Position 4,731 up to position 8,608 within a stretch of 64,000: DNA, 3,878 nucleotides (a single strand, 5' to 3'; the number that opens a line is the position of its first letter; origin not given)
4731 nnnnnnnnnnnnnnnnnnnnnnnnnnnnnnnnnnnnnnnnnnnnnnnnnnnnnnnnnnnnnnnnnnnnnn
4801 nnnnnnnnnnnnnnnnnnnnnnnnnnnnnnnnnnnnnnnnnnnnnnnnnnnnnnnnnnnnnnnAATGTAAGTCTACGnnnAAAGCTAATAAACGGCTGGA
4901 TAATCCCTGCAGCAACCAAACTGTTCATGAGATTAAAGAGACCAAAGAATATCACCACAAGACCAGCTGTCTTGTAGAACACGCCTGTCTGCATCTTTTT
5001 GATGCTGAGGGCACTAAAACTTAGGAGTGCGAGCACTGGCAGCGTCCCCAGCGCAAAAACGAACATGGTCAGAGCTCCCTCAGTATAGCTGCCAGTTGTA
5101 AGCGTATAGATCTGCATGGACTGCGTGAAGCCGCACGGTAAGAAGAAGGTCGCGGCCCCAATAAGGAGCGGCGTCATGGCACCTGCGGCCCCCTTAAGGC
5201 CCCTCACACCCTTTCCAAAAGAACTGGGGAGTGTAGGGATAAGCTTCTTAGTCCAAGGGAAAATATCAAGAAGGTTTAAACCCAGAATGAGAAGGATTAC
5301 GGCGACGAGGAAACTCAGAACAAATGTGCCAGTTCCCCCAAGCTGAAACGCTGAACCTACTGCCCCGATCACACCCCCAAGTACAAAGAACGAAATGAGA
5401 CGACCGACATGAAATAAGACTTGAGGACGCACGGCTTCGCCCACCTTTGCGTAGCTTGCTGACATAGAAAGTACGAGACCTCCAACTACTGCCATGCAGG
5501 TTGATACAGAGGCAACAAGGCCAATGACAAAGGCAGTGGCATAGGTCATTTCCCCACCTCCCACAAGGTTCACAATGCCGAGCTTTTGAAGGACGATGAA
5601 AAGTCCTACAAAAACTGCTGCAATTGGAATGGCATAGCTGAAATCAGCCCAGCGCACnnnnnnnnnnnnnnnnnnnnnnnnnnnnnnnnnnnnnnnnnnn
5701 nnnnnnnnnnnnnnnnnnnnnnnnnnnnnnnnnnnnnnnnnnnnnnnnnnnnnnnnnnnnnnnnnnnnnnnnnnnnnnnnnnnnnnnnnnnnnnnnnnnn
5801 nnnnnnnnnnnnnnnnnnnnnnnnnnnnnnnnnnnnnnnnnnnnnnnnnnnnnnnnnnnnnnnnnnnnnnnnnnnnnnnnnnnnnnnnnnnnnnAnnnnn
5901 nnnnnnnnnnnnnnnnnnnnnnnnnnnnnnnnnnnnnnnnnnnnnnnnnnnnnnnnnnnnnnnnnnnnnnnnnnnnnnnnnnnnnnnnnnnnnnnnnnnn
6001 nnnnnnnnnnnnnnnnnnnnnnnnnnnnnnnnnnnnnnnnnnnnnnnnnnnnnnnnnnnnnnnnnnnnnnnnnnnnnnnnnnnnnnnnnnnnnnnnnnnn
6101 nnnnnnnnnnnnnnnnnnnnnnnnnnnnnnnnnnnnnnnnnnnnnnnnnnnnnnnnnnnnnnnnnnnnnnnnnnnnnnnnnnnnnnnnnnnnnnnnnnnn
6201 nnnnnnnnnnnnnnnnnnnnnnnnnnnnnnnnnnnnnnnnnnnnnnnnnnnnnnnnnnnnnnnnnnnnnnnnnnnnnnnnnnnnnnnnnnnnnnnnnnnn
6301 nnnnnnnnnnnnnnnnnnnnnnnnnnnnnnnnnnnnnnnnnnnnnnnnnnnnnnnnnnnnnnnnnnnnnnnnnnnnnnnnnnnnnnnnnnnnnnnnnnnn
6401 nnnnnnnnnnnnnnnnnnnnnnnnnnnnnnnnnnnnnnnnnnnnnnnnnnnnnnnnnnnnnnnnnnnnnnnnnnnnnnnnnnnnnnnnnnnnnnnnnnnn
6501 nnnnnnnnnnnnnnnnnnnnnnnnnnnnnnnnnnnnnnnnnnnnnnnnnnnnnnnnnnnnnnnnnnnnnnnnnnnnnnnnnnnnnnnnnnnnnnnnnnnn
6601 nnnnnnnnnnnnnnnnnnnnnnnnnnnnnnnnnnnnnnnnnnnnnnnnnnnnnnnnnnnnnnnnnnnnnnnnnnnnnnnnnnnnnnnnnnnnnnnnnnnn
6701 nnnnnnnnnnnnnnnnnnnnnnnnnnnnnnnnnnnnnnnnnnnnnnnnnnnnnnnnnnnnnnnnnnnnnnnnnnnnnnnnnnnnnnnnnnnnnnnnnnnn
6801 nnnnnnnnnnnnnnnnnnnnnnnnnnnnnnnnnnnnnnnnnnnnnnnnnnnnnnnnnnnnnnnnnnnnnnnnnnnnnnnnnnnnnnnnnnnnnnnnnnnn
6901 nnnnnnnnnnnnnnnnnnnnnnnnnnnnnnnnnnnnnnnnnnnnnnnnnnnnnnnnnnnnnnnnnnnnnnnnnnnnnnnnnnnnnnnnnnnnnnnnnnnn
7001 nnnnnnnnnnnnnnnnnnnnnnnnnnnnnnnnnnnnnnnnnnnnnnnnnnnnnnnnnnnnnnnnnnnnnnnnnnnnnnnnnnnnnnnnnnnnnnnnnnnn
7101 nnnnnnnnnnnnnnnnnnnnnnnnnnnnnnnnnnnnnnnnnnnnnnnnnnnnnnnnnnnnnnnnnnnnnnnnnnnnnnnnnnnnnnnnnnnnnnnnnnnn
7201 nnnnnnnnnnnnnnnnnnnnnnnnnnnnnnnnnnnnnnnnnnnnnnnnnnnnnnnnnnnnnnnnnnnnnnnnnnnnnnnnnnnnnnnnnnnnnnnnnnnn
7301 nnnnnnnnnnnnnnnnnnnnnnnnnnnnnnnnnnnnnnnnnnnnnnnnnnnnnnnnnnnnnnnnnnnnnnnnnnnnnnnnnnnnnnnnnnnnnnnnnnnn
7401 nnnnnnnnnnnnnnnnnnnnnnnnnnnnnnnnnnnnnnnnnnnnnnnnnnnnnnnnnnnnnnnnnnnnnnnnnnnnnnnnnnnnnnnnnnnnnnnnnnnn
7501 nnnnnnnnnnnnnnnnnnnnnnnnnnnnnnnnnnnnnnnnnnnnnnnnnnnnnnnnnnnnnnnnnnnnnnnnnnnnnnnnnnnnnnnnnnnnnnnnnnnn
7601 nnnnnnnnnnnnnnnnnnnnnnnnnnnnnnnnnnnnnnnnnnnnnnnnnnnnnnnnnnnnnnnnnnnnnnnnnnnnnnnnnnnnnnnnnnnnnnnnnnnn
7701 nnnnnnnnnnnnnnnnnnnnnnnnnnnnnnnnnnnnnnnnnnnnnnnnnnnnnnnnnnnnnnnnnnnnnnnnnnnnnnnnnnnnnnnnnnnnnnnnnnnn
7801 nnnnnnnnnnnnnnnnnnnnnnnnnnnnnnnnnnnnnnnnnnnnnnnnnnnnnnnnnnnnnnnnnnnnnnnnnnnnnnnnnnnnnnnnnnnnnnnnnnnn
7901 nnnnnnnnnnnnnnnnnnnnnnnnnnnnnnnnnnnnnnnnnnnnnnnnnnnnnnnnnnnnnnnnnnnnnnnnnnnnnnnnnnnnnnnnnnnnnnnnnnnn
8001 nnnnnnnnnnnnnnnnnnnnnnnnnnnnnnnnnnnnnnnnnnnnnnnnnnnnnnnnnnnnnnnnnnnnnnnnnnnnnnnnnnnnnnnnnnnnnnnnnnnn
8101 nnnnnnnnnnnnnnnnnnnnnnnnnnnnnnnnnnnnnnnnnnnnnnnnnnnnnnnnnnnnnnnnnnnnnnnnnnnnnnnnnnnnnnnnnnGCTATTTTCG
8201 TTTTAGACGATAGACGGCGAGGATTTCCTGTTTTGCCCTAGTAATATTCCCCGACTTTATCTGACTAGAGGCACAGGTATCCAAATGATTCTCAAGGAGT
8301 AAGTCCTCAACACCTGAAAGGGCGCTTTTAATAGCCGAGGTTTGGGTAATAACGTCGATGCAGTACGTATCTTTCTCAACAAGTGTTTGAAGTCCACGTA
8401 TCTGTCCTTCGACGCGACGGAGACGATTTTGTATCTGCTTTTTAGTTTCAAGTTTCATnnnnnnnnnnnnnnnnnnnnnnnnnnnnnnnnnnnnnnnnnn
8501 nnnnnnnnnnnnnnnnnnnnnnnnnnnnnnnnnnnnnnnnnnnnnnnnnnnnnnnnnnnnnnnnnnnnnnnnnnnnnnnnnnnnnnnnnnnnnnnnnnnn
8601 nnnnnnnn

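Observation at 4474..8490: CsoR-controlled copper efflux operon with a perfect 29-bp operator abutting the csoR start codon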

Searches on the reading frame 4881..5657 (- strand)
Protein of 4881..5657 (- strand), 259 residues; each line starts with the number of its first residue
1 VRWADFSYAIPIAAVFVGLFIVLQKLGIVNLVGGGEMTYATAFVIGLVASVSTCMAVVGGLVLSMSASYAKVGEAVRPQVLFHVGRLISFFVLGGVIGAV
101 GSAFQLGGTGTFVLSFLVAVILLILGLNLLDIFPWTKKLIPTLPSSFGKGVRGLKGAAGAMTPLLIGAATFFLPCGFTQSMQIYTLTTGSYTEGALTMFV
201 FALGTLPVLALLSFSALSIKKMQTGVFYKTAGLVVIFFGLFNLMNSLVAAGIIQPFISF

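Call 65: predict_structure(alignment_id=A3)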
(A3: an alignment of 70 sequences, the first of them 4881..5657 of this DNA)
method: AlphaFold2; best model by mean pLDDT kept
length: 259 residues; sequences in the alignment: 70
mean_pLDDT: 80.1   pTM: 0.74
mean pLDDT of the five models: 80.1, 79.6, 76.0, 74.5, 74.1
residues with pLDDT >= 90: 47; 70-90: 162; 50-70: 43; < 50: 7
segments of 3 or more residues with pLDDT < 50: 153-155
pLDDT, mean of each block of 10 residues (from residue 1): 79 84 74 68 88 78 77 74 93 95 83 86 85 72 57 54 87 83 91 96 91 73 73 85 85 70
secondary structure, 60 per line:
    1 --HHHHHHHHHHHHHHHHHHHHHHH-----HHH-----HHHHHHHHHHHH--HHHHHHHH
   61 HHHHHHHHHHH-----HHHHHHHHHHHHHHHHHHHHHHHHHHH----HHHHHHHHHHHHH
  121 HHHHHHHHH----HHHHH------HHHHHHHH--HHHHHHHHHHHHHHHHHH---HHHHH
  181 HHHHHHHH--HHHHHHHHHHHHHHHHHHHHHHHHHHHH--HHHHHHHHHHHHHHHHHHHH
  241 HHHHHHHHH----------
elements in order: H3-25 H39-50 H53-71 H77-103 H108-129 H134-138 H145-152 H155-172 H176-188 H191-218 H221-249

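Call 70: search_protein_families(library=pfam, proteins=[window:4881-5657:-], max_evalue=10)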
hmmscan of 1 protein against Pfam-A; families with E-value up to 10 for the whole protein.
window:4881-5657:- (259 aa): 2 families
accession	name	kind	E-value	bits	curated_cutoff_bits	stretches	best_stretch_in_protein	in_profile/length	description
PF13386.12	DsbD_2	-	7.1e-32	111.3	24.9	1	41-240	1-198/199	Cytochrome C biogenesis protein transmembrane region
PF02921.19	UCR_TM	-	5.9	7.8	23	0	38-68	35-64/66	Ubiquinol cytochrome reductase transmembrane region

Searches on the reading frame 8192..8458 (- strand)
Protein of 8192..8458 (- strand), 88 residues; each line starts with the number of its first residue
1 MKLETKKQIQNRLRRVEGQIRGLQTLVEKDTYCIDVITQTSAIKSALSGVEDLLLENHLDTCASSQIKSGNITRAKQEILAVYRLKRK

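Call 5: search_protein_families(library=pfam, proteins=[window:8192-8458:-], max_evalue=0.01)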
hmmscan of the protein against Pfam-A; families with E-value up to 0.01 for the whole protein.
window:8192-8458:- (88 aa): 1 family
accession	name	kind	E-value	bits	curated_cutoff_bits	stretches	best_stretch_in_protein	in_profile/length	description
PF02583.22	Trns_repr_metal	-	2.8e-25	89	22.8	1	6-81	2-74/78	Metal-sensitive transcriptional repressor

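Call 8: search_protein_families(library=ncbifam, proteins=[window:8192-8458:-], max_evalue=0.001)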
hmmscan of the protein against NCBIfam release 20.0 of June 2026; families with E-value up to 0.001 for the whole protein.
window:8192-8458:- (88 aa): 3 families
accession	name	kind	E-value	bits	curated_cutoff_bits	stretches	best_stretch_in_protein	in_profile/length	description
NF052430.1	repress_RicR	exception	1.3e-20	73.8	175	1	5-72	7-74/93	copper-sensing transcriptional repressor RicR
NF008464.0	PRK11352.1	equivalog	1.9e-10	41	133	1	4-82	6-85/91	formaldehyde-responsive transcriptional repressor FrmR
NF011613.0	PRK15039.1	equivalog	3.9e-06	27.5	138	1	4-61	6-63/90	Ni(II)/Co(II)-binding transcriptional repressor RcnR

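Call 10: find_related_loci(query=window:8192-8458:-, collection=genome_contigs, flank=5000)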
Query window:8192-8458:- (88 aa) in genome_contigs; peptide patterns used: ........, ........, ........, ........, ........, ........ (x = any residue, [..] = any of these).
600 stretches matched a pattern (row limit reached: there are more); 508 encode a relative of the query (tblastn E <= 1e-3); the best 80 are kept; 80 distinct loci.
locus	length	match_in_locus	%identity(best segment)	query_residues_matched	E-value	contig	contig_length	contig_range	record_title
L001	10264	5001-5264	90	1-88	5e-50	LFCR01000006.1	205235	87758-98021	MAG: Parcubacteria bacterium C7867-008 C7867_00024, whole genome shotgun sequence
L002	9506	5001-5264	84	1-88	2e-46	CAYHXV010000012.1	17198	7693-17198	MAG TPA_asm: uncultured Candidatus Saccharibacteria bacterium isolate ERP119705_co17_327 genome assembly, contig: NODE_4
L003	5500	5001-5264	63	1-88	1e-34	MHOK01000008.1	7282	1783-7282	MAG: Candidatus Spechtbacteria bacterium RIFCSPLOWO2_12_FULL_38_22 rifcsplowo2_12_scaffold_18081, whole genome shotgun s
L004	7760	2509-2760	65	5-88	2e-33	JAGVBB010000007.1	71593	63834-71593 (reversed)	MAG: Candidatus Paceibacterota bacterium isolate DeMMO6_41 c_000000005927, whole genome shotgun sequence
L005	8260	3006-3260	64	4-88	1e-33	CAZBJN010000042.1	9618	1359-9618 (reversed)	MAG TPA_asm: uncultured Candidatus Saccharibacteria bacterium isolate SRP062349_co2_256 genome assembly, contig: NODE_38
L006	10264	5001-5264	64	1-88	1e-33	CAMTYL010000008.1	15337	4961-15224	MAG: uncultured bacterium isolate G04_MAG_00032 genome assembly, contig: G04_MAG_00032_000000000009, whole genome shotgu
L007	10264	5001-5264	64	1-88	4e-33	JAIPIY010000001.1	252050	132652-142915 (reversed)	MAG: Candidatus Paceibacterota bacterium isolate Tobar13m-G46 Tobar13m-C41, whole genome shotgun sequence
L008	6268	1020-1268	66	6-88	5e-33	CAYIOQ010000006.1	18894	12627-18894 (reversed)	MAG TPA_asm: uncultured Candidatus Saccharibacteria bacterium isolate ERP119705_co24_991 genome assembly, contig: NODE_3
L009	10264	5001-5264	63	1-88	6e-33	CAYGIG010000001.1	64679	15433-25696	MAG TPA_asm: uncultured Gammaproteobacteria bacterium isolate ERP113451_co3_276 genome assembly, contig: NODE_183_length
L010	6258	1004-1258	64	4-88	2e-32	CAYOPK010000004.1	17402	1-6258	MAG TPA_asm: uncultured Candidatus Saccharibacteria bacterium isolate SRP319275_co6_95 genome assembly, contig: NODE_127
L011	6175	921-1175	61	4-88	4e-32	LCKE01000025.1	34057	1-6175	MAG: Parcubacteria group bacterium GW2011_GWF2_45_11 UW91_C0025, whole genome shotgun sequence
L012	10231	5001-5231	69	12-88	7e-32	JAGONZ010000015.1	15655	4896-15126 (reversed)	MAG: Candidatus Buchananbacteria bacterium isolate Gw_Eff_bin_20 Gw_Eff_8428_length_15655_cov_4.337133, whole genome sho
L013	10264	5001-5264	63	1-88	9e-32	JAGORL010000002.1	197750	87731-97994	Patescibacteria group bacterium isolate Gw_Eff_bin_264 Gw_Eff_49_length_197750_cov_9.776787, whole genome shotgun sequen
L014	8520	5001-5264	65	1-88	5e-32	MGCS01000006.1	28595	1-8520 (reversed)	MAG: Candidatus Saccharibacteria bacterium RIFCSPHIGHO2_12_FULL_44_22 rifcsphigho2_12_scaffold_1982, whole genome shotgu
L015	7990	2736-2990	61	4-88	1e-31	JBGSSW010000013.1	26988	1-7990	MAG: Candidatus Paceibacteria bacterium isolate JTS-AC391 k141_1720817, whole genome shotgun sequence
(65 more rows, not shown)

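Call 27: search_solved_structures(query=window:8192-8458:-, max_evalue=0.001, show_alignments=3)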
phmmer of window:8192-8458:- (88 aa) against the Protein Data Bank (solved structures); distinct sequences matched with E-value up to 0.001: 10.
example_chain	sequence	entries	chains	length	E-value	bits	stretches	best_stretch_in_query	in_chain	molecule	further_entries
4m1p_A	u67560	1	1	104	2.5e-16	62.9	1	7-83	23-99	Copper-sensitive operon repressor (CsoR)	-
4adz_A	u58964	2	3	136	1.6e-15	60.3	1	8-78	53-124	CSOR | COPPER SENSITIVE OPERON REPRESSOR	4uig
2hh7_A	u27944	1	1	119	5.4e-14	55.5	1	6-81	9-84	Hypothetical protein CsoR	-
5fmn_A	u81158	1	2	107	6.6e-13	52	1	4-78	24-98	INRS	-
7mq1_A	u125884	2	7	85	1e-10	45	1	11-88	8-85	Copper-sensing transcriptional repressor csoR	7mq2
7mq3_A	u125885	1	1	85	2.9e-10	43.6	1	11-88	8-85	Copper-sensing transcriptional repressor csoR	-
6ahx_A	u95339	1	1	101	2.3e-09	40.8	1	6-77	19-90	Putative cytosolic protein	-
3aai_A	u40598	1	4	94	3.2e-07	34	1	5-82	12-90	Copper homeostasis operon regulatory protein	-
5lbm_A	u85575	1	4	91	4.2e-07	33.6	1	4-75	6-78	Transcriptional repressor FrmR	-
5lcy_A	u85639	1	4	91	1e-06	32.4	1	4-61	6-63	Frmr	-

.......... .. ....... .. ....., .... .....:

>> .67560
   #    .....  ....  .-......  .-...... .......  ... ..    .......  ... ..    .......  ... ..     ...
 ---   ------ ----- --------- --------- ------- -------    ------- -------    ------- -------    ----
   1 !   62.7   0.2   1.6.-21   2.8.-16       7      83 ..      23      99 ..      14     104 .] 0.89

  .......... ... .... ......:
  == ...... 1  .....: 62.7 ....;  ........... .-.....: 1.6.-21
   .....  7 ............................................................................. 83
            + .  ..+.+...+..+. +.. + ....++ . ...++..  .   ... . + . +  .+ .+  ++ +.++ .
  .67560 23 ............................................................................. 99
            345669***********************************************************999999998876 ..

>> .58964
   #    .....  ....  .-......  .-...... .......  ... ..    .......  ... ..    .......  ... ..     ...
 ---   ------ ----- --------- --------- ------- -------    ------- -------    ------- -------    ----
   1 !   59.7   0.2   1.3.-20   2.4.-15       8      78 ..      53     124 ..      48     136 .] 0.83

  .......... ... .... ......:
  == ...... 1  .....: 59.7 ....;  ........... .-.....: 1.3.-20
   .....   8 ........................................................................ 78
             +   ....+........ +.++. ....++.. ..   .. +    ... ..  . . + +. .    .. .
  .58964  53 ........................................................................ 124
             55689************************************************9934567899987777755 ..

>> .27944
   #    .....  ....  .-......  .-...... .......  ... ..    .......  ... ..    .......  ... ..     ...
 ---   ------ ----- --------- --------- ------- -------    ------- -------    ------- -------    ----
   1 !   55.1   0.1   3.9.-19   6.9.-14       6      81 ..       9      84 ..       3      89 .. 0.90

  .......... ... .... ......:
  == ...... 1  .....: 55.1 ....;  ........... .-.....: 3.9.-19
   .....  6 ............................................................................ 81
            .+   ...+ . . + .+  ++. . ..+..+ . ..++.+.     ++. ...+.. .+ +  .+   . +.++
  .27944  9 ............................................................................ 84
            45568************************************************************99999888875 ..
